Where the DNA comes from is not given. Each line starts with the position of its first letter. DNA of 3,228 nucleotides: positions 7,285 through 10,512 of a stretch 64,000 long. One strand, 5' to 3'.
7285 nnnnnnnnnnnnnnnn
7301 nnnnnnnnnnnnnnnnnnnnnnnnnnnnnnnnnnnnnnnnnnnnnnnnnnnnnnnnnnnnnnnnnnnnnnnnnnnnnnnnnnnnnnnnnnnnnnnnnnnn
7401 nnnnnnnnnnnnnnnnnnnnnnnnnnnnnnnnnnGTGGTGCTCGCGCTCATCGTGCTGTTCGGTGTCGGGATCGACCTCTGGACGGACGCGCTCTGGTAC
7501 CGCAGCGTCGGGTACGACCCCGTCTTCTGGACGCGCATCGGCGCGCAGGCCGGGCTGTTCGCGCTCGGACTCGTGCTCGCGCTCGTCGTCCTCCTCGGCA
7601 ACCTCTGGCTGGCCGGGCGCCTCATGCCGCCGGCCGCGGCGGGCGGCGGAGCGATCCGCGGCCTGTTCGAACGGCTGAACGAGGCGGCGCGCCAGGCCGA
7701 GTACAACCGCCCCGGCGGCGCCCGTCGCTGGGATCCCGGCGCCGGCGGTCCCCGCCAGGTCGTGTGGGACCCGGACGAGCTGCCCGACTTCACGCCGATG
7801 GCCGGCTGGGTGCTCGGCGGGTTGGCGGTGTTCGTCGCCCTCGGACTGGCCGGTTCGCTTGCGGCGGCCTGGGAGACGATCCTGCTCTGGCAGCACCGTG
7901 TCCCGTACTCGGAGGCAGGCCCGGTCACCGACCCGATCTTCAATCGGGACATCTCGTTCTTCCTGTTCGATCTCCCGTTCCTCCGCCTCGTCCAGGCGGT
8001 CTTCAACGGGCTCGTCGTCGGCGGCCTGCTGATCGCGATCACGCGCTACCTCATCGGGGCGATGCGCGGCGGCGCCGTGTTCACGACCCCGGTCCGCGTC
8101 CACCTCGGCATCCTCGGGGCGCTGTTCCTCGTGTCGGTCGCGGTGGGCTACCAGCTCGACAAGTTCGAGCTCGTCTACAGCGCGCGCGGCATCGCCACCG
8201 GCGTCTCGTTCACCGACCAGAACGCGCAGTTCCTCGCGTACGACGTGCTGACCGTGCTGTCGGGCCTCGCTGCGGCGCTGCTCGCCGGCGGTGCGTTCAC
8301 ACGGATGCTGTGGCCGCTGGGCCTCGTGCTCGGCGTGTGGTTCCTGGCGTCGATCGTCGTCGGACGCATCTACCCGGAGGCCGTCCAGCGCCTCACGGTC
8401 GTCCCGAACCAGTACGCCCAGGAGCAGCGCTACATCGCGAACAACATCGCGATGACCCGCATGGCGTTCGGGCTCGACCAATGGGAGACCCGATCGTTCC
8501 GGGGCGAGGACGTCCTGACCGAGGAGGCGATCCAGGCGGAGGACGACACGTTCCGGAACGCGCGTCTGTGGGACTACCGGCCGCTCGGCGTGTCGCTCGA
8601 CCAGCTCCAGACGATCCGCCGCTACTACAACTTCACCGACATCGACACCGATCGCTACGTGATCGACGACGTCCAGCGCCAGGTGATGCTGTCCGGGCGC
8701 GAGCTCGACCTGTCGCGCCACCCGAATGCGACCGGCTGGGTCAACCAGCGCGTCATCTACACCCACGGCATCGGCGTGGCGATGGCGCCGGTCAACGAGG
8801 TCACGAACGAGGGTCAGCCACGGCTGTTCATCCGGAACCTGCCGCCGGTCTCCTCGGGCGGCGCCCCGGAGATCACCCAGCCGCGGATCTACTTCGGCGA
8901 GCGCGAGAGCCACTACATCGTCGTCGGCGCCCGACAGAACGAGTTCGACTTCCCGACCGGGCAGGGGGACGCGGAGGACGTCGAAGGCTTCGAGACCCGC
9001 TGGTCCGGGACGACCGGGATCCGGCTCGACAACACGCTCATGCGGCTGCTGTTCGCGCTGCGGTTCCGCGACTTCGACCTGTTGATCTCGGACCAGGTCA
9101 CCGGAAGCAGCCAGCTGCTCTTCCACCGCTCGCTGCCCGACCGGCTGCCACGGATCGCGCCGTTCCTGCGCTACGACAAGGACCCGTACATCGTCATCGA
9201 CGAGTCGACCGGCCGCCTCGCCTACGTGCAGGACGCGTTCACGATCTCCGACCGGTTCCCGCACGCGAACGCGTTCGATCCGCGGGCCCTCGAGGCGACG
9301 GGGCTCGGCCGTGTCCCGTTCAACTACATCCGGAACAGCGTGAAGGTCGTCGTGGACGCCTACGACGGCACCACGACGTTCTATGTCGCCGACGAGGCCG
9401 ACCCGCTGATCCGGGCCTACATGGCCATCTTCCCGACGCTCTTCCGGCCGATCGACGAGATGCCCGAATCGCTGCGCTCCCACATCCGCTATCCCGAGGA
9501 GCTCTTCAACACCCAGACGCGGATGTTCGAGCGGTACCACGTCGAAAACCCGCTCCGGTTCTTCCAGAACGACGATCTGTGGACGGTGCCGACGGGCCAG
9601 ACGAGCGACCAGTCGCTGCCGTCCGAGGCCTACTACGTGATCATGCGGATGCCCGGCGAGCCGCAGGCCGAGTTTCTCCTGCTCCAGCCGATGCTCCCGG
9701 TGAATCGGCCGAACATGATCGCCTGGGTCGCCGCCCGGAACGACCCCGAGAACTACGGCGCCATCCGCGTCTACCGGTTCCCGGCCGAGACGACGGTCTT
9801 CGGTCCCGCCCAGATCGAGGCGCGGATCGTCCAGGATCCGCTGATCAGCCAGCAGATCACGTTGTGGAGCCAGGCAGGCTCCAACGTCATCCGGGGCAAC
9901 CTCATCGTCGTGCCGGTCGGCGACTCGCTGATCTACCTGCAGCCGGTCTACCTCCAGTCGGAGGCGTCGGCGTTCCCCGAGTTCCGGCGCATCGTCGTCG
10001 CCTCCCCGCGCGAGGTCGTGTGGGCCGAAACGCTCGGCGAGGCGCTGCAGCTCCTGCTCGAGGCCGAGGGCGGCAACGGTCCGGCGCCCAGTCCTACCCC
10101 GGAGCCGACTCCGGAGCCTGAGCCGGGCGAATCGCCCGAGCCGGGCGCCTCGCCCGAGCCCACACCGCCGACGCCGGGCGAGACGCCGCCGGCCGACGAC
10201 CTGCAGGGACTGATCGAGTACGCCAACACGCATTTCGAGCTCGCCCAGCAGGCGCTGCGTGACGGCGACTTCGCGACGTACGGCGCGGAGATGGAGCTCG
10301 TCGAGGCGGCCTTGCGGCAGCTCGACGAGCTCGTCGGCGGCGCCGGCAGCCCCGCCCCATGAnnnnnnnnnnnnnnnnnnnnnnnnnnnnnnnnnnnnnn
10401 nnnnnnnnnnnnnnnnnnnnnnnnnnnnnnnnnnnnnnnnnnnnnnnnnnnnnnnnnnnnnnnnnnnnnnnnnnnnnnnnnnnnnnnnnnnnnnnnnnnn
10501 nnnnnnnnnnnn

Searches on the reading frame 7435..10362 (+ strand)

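Call 40: search_protein_families(library=pfam, proteins=[window:7435-10362:+], max_evalue=0.00001)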
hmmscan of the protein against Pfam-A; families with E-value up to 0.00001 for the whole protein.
window:7435-10362:+ (975 aa): 1 family
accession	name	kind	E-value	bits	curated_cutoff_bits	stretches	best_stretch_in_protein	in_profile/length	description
PF03699.18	UPF0182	-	7.8e-257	854.8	27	1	2-811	8-770/770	Uncharacterised protein family (UPF0182)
